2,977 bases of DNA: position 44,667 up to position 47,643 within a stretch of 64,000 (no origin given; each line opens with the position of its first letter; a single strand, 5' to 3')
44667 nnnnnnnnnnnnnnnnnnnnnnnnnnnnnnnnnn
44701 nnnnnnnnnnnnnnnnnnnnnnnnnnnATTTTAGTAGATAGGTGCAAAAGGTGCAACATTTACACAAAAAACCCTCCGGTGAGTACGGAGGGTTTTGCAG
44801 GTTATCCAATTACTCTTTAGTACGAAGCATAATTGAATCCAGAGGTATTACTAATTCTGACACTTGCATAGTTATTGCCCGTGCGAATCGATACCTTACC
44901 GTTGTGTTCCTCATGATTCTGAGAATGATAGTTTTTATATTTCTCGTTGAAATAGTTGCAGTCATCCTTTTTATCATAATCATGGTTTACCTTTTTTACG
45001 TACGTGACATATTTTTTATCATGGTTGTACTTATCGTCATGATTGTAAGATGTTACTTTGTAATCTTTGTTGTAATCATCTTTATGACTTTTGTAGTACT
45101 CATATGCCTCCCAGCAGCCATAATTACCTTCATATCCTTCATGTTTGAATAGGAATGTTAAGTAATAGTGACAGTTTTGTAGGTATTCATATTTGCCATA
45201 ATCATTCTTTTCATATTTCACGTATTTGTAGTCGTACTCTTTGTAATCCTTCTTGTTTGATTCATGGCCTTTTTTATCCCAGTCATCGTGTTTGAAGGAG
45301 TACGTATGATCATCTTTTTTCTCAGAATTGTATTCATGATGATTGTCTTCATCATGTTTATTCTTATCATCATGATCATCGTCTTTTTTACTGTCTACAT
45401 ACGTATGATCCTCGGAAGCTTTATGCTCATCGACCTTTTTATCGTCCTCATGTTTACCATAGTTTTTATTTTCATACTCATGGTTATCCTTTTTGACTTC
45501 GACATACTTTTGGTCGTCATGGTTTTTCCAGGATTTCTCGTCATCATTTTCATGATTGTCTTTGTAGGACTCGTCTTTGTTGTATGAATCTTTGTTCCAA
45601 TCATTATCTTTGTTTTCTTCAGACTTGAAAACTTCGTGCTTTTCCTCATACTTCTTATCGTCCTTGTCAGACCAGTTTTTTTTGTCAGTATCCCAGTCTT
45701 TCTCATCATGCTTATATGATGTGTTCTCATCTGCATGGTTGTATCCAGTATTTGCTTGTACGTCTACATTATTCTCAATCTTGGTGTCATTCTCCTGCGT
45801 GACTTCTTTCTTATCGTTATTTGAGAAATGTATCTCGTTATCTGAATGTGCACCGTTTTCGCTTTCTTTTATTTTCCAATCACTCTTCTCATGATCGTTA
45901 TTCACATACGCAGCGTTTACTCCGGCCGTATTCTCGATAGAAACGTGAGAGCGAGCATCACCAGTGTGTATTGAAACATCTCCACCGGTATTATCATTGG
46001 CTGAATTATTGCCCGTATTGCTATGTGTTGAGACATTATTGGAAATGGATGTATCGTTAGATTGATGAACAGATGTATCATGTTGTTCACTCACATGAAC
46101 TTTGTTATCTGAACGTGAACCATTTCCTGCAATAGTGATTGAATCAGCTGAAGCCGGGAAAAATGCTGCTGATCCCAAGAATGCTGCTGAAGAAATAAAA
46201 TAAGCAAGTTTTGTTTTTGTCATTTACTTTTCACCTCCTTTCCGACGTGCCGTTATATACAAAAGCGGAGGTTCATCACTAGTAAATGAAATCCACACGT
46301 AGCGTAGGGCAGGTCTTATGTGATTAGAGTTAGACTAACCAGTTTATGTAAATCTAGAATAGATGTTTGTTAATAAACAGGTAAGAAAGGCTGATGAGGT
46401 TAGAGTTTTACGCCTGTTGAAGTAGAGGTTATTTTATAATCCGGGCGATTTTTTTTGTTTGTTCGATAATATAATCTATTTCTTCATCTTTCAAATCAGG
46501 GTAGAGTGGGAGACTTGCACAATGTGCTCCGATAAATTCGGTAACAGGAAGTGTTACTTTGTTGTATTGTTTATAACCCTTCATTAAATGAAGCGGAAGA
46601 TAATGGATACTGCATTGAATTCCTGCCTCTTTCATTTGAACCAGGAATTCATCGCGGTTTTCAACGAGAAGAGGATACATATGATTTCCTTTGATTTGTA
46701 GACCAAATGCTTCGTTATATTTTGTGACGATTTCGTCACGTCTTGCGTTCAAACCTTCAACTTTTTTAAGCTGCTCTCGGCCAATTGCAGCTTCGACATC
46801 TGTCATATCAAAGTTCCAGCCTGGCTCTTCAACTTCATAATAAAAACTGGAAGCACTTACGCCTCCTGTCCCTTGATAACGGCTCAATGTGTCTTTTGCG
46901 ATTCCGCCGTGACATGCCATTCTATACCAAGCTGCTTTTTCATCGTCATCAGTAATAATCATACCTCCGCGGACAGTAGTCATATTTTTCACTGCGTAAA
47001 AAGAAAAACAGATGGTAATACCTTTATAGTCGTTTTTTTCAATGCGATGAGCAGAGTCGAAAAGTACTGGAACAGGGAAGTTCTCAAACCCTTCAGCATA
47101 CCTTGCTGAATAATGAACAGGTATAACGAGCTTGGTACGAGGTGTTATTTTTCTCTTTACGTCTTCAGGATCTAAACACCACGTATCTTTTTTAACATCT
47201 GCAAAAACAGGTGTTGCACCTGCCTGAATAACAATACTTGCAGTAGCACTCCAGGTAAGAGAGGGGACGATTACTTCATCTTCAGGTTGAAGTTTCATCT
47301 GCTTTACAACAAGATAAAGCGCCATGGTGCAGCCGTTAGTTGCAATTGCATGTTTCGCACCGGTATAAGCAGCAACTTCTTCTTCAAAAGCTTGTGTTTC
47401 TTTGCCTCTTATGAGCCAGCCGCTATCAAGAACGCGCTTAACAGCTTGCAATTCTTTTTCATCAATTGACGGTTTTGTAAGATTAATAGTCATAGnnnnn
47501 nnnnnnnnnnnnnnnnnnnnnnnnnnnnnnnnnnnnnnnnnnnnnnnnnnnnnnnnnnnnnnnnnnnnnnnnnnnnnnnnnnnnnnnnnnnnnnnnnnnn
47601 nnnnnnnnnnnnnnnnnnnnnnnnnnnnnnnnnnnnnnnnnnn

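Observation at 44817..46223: Highly expressed (strong SD) secreted His/Asp/Lys/Tyr-rich low-complexity protein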

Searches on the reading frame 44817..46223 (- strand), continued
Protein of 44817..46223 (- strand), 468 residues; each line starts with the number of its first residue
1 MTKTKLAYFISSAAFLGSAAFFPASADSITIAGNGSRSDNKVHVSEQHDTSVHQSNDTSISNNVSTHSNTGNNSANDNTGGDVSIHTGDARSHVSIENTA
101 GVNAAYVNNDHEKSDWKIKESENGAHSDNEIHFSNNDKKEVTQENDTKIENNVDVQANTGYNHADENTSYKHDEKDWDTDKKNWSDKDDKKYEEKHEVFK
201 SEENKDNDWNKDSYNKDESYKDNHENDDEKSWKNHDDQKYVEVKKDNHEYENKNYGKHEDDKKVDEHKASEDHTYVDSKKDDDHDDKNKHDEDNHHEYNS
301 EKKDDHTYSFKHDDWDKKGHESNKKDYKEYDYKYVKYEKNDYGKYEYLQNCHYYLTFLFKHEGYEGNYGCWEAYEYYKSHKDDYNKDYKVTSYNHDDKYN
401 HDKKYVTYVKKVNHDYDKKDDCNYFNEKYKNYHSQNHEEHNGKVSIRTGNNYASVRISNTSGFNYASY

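Call 48: fold_search(model_id=the predicted structure, library=pdb)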
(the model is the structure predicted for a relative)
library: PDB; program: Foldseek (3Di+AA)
matches with E <= 10: 95; with E <= 0.001: 0
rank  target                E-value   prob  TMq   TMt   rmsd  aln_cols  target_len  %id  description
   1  4kh3                  1.4e-01  0.01  0.05  0.04  49.2       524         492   10  Structure of a bacterial self-associating protein (released 2014-01-15)
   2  5nxk_B                2.5e-01  0.01  0.05  0.06  40.8       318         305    9  L. reuteri 53608 SRRP (released 2018-03-21)
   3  9u4u_A                3.0e-01  0.03  0.07  0.15  39.5       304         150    8  Structure of the functional amyloid FapC from Pseudomonas sp.UK4 (released 2025-08-06)
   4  5awf_B                3.7e-01  0.01  0.06  0.06  40.1       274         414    9  Crystal structure of SufB-SufC-SufD complex from Escherichia coli (released 2015-11-11)
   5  8egr_A                4.5e-01  0.01  0.06  0.05  42.6       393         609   14  Upper tail structure of Staphylococcus phage Andhra (released 2022-12-14)
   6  5nxk_C                4.9e-01  0.01  0.05  0.06  40.7       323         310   10  L. reuteri 53608 SRRP (released 2018-03-21)
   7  8c50_A                5.7e-01  0.01  0.05  0.06  44.1       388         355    8  Pontibacter korlensis curli subunit CsgA (released 2023-06-28)
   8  5lw3                  6.6e-01  0.01  0.04  0.05  40.8       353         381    8  Azotobacter vinelandii Mannuronan C-5 epimerase AlgE6 A-module (released 2017-10-25)
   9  3p4g_A                7.3e-01  0.01  0.04  0.05  42.7       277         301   13  X-ray crystal structure of a hyperactive, Ca2+-dependent, beta-helical antifreeze protein from an Antarctic bacterium (released 2011-04-27)
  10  5nxk_A                9.3e-01  0.01  0.05  0.06  41.9       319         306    8  L. reuteri 53608 SRRP (released 2018-03-21)
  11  3p4g_D                9.8e-01  0.00  0.05  0.06  42.2       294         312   14  X-ray crystal structure of a hyperactive, Ca2+-dependent, beta-helical antifreeze protein from an Antarctic bacterium (released 2011-04-27)
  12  5ny0                  1.1e+00  0.00  0.05  0.05  41.0       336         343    9  L. reuters 100-23 SRRP (released 2018-03-21)
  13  5awf_E                1.2e+00  0.01  0.06  0.06  37.8       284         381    7  Crystal structure of SufB-SufC-SufD complex from Escherichia coli (released 2015-11-11)
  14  5awf_A                1.2e+00  0.01  0.06  0.06  39.8       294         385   10  Crystal structure of SufB-SufC-SufD complex from Escherichia coli (released 2015-11-11)
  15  7bz0_A                1.2e+00  0.00  0.04  0.03  40.8       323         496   11  complex structure of alginate lyase AlyF-OU02 with G6 (released 2021-03-10)
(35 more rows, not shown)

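Call 60: search_protein_representatives(alignment_id=A2)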
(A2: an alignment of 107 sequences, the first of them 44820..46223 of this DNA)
Query: 107 sequences, 421 profile positions. Proteins with E-value up to 0.001 (for the whole library): 3198; up to 1e-10: 2285; up to 1e-30: 1159. The best 150 are listed.
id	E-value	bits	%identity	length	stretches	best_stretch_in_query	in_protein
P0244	1.0e-198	677.4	-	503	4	18-309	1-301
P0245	5.0e-167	573.0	-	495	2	49-415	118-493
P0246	5.3e-164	563.0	-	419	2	14-322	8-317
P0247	9.6e-164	562.2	-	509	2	46-415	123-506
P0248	1.7e-150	518.5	-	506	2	59-417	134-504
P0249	2.9e-142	491.4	-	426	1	18-413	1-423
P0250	4.2e-141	487.6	-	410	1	18-416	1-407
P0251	2.0e-139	482.0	-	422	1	19-413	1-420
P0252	1.4e-138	479.2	-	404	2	18-257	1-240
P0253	2.7e-138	478.3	-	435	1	18-413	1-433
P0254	2.2e-137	475.3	-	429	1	18-404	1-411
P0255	1.8e-136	472.3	-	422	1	18-413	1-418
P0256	4.5e-134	464.4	-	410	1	18-411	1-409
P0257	2.8e-133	461.8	-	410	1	19-413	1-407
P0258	3.7e-133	461.4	-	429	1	18-419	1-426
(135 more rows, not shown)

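Call 65: find_encoding_contigs(protein=P0033, flank=10000, max_places=1)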
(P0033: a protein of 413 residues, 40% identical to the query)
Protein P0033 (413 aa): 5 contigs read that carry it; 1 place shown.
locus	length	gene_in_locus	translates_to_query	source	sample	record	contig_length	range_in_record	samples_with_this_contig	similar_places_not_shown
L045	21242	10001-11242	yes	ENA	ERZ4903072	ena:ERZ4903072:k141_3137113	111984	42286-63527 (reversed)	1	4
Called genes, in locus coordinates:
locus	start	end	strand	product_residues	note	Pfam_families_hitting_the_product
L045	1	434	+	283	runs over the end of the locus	PF05697:Trigger_N, PF05698:Trigger_C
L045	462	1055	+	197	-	PF18904:DUF5660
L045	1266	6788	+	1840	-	PF24514:SpaA_4 (faint), PF19403:SpaA_2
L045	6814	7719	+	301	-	-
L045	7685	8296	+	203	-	PF04203:Sortase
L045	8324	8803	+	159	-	-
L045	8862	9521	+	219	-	-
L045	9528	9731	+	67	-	PF10055:DUF2292 (weak)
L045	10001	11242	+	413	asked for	-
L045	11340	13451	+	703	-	-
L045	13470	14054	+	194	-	-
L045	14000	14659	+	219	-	PF04203:Sortase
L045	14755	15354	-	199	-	-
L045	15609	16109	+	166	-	-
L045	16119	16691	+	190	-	-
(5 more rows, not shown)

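Call 66: find_encoding_contigs(protein=P0055, flank=10000, max_places=2)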
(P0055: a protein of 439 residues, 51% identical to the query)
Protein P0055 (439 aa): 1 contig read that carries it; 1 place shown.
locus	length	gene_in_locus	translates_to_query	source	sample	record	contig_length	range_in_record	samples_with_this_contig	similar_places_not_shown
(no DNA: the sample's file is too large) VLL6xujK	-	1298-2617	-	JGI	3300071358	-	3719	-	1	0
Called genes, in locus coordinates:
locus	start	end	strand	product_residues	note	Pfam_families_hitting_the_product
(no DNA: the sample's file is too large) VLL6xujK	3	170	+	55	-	?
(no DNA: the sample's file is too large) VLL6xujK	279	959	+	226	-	-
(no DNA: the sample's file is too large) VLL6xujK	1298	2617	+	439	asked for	-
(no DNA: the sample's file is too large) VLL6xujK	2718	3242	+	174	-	-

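Call 81: find_related_loci(query=window:44820-46223:-, collection=metagenome_contigs, flank=5000)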
Query window:44820-46223:- (468 aa) in metagenome_contigs; peptide patterns used: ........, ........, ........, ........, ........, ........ (x = any residue, [..] = any of these).
31 stretches matched a pattern, but none encodes a relative of the query by tblastn (E <= 1e-3).

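Call 82: find_related_loci(query=A1, collection=metagenome_contigs, flank=5000)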
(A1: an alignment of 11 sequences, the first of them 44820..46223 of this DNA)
Query A1 (468 aa) in metagenome_contigs; peptide patterns used: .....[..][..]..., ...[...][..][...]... (x = any residue, [..] = any of these).
270 stretches matched a pattern; 88 encode a relative of the query (tblastn E <= 1e-3); the best 80 are kept; 80 distinct loci.
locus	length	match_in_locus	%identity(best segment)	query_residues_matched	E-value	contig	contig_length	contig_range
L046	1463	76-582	50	1-168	2e-43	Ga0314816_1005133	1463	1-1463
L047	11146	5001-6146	44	1-186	6e-32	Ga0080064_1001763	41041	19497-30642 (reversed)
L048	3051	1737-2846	44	1-236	5e-32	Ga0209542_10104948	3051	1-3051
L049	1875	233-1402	43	5-208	4e-32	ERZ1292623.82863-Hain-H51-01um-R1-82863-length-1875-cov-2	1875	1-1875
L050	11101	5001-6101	50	5-199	5e-31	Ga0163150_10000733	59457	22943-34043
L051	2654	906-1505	49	23-259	7e-30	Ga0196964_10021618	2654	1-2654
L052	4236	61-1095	44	5-168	4e-29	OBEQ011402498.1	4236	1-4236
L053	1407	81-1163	42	1-168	5e-29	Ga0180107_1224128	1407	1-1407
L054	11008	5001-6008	48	28-168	5e-28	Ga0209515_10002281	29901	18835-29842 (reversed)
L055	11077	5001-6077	42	1-185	5e-28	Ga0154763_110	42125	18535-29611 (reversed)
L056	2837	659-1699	42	5-172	2e-27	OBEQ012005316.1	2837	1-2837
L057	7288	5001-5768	41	1-169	2e-27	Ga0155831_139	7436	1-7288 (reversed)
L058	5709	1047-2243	38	1-199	3e-27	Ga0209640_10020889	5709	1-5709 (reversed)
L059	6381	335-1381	40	1-169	9e-27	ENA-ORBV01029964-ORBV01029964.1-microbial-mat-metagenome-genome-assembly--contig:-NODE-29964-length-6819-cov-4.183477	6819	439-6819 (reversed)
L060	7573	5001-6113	42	3-182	2e-26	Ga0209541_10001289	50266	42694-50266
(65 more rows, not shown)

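Call 92: fold_search(model_id=the predicted structure, library=viral)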
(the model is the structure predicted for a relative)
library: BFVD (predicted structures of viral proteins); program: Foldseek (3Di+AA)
matches with E <= 10: 295; with E <= 0.001: 1
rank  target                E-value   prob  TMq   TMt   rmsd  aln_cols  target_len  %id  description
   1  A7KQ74                5.5e-04  0.09  0.08  0.08  42.1       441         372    9  Uncharacterized protein [Gallid alphaherpesvirus 2]
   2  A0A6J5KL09            2.0e-03  0.04  0.06  0.04  40.6       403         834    9  Parallel beta-helix repeat [uncultured Caudovirales phage]
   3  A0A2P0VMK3            2.4e-03  0.11  0.10  0.12  42.6       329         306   15  Uncharacterized protein [Tetraselmis virus 1]
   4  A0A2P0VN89            3.0e-03  0.07  0.08  0.09  42.4       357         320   17  Uncharacterized protein [Tetraselmis virus 1]
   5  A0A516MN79            1.0e-02  0.04  0.07  0.03  42.7       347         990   13  (no name in the UniProt tables at hand)
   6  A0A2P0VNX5            1.1e-02  0.04  0.07  0.05  42.5       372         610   14  Uncharacterized protein [Tetraselmis virus 1]
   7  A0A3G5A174            1.5e-02  0.11  0.09  0.16  34.6       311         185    7  Uncharacterized protein [Harvfovirus sp.]
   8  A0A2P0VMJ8            3.7e-02  0.02  0.07  0.06  44.2       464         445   16  Uncharacterized protein [Tetraselmis virus 1]
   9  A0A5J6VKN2            4.1e-02  0.02  0.07  0.04  43.6       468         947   11  Uncharacterized protein [Megaviridae environmental sample]
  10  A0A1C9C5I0            4.8e-02  0.02  0.06  0.07  43.8       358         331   10  Uncharacterized protein [Heterosigma akashiwo virus 01]
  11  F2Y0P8                4.8e-02  0.01  0.05  0.05  44.7       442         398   16  (no name in the UniProt tables at hand)
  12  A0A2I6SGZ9            6.7e-02  0.02  0.05  0.08  40.6       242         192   12  Egf1.5 [Microplitis mediator bracovirus]
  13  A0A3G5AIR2            8.2e-02  0.01  0.04  0.02  43.2       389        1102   10  Collagen-like protein [Solumvirus sp.]
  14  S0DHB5                1.1e-01  0.01  0.06  0.06  43.2       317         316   10  Uncharacterized protein [Cotesia sesamiae Kitale bracovirus]
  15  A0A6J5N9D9            1.3e-01  0.01  0.06  0.05  45.9       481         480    9  Uncharacterized protein [uncultured Caudovirales phage]
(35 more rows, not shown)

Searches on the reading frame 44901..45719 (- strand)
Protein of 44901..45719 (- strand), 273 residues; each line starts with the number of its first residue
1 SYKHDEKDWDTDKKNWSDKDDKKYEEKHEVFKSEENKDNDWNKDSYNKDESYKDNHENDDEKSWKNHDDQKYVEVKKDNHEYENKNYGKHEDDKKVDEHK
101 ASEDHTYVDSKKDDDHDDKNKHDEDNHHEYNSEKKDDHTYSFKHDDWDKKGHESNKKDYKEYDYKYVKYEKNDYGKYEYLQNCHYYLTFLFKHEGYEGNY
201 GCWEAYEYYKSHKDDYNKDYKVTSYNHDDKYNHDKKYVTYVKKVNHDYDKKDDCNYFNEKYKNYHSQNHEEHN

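Call 50: find_homologous_proteins(query=window:44901-45719:-, max_evalue=0.01)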
Query seq(273 aa): 142 candidates shared short words with the query, none scored E <= 0.01.

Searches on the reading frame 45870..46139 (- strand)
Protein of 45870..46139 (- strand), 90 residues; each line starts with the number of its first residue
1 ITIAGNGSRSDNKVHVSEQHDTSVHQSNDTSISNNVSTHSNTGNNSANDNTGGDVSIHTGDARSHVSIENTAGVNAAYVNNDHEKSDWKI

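Call 76: search_solved_structures(query=A4, max_evalue=10, show_alignments=3)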
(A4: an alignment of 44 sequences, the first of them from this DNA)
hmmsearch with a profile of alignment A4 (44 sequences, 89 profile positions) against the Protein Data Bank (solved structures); distinct sequences matched with E-value up to 10: 0.

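Call 77: search_protein_families(library=pfam, alignment_id=A4, max_evalue=1)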
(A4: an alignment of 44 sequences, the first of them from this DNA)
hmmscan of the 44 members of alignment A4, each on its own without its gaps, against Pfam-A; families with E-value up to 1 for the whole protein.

A. member 1, seq(90 aa): 0 families

B. families by the number of members that match (of 44 scanned): 10 families
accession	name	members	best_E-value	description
PF17516.8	ProQ_C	1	0.037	ProQ C-terminal domain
PF18023.7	FKBP_N_2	1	0.08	BDBT FKBP like N-terminal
PF25747.1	T5_p143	1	0.083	Bacteriophage T5 tail completion protein p143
PF06480.20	FtsH_ext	1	0.083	FtsH Extracellular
PF02729.26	OTCace_N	1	0.091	Aspartate/ornithine carbamoyltransferase, carbamoyl-P binding domain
PF16132.11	DUF4843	1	0.14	Domain of unknown function (DUF4843)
PF05594.20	Fil_haemagg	1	0.16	Haemagglutinin repeat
PF04790.18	Sarcoglycan_1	1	0.26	Sarcoglycan complex subunit protein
PF05936.17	T6SS_VasE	1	0.41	Bacterial Type VI secretion, VC_A0110, EvfL, ImpJ, VasE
PF15768.10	CC190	1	0.62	Coiled-coil domain-containing protein 190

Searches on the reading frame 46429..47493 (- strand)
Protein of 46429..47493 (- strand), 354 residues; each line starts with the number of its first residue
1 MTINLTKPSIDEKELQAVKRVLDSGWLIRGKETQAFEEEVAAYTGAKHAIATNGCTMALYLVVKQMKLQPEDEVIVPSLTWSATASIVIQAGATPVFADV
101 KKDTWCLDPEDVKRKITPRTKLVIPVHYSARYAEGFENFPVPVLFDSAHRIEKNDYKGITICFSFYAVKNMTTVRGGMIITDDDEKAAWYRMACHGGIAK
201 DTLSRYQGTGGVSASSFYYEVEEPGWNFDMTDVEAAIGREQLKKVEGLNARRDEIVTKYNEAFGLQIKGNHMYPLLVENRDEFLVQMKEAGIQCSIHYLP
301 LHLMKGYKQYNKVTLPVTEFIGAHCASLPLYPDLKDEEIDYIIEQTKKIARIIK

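Call 3: search_protein_families(library=pfam, proteins=[window:46429-47493:-], max_evalue=0.1)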
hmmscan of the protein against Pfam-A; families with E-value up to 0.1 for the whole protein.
window:46429-47493:- (354 aa): 7 families
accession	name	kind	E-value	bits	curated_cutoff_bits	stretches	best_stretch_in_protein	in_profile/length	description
PF01041.23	DegT_DnrJ_EryC1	-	1.2e-86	291.7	19.8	1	9-345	2-358/360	DegT/DnrJ/EryC1/StrS aminotransferase family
PF00155.27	Aminotran_1_2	-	3.9e-10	39.9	19.7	1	34-124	45-151/361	Aminotransferase class I and II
PF00266.25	Aminotran_5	-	5.1e-05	22.8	21.5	1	33-130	45-150/371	Aminotransferase class-V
PF01053.26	Cys_Met_Meta_PP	-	0.003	16.6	27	1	33-123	54-141/381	Cys/Met metabolism PLP-dependent enzyme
PF01212.27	Beta_elim_lyase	-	0.004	17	27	1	31-121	32-123/288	Beta-eliminating lyase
PF01276.26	OKR_DC_1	-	0.028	13.6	27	1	30-102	66-137/417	Orn/Lys/Arg decarboxylase, major domain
PF21397.2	Annexin_3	-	0.036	14.5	27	0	182-208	32-58/76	Alpha-11 giardin annexin domain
